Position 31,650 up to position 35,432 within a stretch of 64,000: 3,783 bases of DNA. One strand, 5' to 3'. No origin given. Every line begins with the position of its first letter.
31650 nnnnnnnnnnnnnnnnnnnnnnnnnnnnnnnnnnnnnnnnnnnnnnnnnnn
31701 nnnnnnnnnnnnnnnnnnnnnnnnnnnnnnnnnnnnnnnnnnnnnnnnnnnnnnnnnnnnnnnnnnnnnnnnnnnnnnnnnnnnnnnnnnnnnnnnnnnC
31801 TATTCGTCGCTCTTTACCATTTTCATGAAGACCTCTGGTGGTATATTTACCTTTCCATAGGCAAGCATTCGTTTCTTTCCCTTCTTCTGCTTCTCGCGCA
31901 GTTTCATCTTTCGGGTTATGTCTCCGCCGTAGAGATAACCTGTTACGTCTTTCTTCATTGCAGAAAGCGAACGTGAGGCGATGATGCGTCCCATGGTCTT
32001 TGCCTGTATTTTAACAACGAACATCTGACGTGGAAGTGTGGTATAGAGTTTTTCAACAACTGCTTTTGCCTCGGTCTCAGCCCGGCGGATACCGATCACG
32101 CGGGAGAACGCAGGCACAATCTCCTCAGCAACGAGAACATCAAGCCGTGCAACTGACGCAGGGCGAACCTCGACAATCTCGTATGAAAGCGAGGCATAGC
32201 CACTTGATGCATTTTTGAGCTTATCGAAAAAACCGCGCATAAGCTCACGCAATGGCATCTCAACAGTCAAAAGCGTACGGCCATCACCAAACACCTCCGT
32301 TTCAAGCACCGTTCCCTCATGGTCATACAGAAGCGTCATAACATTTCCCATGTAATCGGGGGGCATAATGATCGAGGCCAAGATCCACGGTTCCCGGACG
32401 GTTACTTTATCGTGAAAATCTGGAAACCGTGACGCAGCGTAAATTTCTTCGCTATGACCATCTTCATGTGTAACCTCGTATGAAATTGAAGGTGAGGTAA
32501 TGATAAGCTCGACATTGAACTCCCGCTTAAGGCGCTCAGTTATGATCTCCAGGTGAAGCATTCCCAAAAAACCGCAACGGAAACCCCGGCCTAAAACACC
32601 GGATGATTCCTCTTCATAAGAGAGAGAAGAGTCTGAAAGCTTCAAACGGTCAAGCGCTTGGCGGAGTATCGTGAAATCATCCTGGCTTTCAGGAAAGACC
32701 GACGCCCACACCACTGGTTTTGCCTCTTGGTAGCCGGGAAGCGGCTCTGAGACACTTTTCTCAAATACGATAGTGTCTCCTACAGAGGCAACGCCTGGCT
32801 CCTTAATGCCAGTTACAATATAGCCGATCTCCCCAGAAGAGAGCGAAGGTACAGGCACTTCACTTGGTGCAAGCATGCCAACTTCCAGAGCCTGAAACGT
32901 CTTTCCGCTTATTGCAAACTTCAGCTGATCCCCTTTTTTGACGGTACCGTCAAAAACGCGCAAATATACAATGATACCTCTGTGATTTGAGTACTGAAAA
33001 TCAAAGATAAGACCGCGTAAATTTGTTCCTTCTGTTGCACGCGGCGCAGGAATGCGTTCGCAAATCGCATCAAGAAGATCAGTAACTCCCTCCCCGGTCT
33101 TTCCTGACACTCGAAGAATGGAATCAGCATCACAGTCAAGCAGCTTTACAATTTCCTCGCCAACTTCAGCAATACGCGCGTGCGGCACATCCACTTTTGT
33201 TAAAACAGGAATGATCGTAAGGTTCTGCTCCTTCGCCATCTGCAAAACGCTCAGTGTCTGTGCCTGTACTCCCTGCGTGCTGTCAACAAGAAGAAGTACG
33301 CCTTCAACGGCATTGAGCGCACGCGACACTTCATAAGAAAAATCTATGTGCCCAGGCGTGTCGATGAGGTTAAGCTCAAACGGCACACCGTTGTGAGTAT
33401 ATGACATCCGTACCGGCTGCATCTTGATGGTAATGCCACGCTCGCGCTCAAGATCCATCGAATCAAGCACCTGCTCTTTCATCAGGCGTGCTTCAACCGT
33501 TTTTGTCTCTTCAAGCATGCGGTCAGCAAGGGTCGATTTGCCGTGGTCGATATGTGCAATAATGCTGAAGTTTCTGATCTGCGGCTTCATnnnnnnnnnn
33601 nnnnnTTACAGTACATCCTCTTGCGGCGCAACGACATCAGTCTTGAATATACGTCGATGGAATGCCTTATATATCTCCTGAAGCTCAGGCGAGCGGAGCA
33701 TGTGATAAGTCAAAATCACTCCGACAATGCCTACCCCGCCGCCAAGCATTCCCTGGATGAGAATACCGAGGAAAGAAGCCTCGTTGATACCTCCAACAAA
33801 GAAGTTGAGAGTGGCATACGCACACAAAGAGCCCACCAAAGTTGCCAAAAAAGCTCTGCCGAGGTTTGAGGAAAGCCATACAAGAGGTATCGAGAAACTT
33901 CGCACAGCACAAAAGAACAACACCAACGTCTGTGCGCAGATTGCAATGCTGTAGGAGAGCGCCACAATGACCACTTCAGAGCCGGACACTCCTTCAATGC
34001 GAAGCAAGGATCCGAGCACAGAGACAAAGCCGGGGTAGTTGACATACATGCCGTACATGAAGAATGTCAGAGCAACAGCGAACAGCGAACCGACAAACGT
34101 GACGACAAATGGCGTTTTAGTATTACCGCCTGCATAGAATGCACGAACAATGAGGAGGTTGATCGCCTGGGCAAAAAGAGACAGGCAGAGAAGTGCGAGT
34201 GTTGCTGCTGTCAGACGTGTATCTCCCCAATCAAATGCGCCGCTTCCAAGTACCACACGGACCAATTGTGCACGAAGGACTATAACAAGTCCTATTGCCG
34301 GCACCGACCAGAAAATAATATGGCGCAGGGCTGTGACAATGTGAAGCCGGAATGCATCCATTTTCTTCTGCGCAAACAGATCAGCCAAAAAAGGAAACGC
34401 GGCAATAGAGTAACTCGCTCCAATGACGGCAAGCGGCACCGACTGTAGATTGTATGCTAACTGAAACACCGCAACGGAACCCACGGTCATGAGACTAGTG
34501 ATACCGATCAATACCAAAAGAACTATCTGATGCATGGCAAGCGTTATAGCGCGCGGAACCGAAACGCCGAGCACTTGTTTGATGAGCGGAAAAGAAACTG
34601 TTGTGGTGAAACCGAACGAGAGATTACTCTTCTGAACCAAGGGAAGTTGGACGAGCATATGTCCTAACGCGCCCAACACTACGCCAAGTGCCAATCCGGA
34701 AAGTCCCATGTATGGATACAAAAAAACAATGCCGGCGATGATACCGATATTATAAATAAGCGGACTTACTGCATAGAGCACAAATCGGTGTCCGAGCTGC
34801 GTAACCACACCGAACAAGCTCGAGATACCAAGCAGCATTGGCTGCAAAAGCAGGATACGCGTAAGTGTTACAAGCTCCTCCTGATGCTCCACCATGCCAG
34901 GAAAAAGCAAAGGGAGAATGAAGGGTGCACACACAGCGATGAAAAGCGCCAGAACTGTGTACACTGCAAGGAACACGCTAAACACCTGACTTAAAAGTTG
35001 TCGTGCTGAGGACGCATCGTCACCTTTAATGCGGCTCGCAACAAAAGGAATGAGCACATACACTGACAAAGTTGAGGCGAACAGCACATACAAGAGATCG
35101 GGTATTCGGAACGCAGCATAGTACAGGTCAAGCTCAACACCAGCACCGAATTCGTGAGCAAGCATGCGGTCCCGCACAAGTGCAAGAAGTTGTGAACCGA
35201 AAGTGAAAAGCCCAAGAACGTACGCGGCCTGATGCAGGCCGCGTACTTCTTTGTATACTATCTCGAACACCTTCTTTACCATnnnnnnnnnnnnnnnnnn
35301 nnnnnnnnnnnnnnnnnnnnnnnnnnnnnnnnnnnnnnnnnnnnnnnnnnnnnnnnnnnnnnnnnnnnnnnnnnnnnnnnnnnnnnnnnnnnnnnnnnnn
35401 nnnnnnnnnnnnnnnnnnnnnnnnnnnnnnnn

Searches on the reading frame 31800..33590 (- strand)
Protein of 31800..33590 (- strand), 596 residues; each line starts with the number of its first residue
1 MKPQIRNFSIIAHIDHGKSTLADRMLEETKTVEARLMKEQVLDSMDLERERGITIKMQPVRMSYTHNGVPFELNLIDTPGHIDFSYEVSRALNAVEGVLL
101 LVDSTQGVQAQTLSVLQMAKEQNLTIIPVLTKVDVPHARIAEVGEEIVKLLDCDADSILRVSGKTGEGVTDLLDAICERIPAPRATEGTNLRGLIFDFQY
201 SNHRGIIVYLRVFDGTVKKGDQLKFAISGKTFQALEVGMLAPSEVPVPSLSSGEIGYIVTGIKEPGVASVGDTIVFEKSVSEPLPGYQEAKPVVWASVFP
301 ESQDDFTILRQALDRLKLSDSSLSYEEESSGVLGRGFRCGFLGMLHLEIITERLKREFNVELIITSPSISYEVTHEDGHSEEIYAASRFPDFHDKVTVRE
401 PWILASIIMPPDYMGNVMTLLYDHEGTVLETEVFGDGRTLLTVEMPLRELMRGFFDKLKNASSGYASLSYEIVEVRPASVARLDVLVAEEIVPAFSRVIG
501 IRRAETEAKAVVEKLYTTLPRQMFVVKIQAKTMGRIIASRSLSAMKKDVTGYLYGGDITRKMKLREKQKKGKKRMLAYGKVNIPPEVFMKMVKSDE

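Call 55: search_protein_families(library=pfam, proteins=[window:31800-33590:-], max_evalue=0.00001)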
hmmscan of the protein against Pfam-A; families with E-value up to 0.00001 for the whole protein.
window:31800-33590:- (596 aa): 6 families
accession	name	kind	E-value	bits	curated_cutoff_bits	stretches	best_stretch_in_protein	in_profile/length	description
PF00009.33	GTP_EFTU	-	5.5e-51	173.3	26.5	1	4-181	2-187/188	Elongation factor Tu GTP binding domain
PF06421.17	LepA_C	-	3e-32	111.4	29.7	1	488-592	2-106/107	GTP-binding protein LepA C-terminus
PF00679.30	EFG_C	-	8.3e-17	61.5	27.9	1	398-477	2-80/89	Elongation factor G C-terminus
PF14492.12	EFG_III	-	9.8e-09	35.6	27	1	291-364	3-73/75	Elongation Factor G, domain III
PF03144.31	GTP_EFTU_D2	-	2.1e-08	34.9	30.3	1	205-274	1-72/73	Elongation factor Tu domain 2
PF01926.29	MMR_HSR1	-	8.2e-06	26.4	21.9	0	16-132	10-113/113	50S ribosome-binding GTPase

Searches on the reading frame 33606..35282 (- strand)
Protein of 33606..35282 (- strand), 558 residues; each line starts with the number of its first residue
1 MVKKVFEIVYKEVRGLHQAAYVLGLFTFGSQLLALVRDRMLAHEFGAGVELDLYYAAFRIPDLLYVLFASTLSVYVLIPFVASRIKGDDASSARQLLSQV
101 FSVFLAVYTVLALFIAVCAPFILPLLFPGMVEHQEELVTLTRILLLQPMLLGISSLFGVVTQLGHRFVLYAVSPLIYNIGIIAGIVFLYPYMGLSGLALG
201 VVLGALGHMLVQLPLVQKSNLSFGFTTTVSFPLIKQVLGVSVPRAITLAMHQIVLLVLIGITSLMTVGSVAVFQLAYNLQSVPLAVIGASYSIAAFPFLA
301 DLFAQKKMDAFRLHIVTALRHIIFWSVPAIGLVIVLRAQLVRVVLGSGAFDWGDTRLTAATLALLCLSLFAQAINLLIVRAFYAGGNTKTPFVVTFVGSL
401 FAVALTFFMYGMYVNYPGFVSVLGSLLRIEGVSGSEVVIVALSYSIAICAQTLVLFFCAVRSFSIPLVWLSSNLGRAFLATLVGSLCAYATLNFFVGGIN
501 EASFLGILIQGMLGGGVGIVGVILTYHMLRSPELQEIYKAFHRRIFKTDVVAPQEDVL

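Call 55: search_protein_families(library=pfam, proteins=[window:33606-35282:-], max_evalue=0.00001)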
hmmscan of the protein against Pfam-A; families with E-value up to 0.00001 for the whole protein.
window:33606-35282:- (558 aa): 2 families
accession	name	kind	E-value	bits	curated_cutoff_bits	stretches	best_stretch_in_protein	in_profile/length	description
PF03023.19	MurJ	-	9.8e-56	189.7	27.4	1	42-493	2-434/451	Lipid II flippase MurJ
PF01554.23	MatE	-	9.5e-06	25.8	24.9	1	243-407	1-160/161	MatE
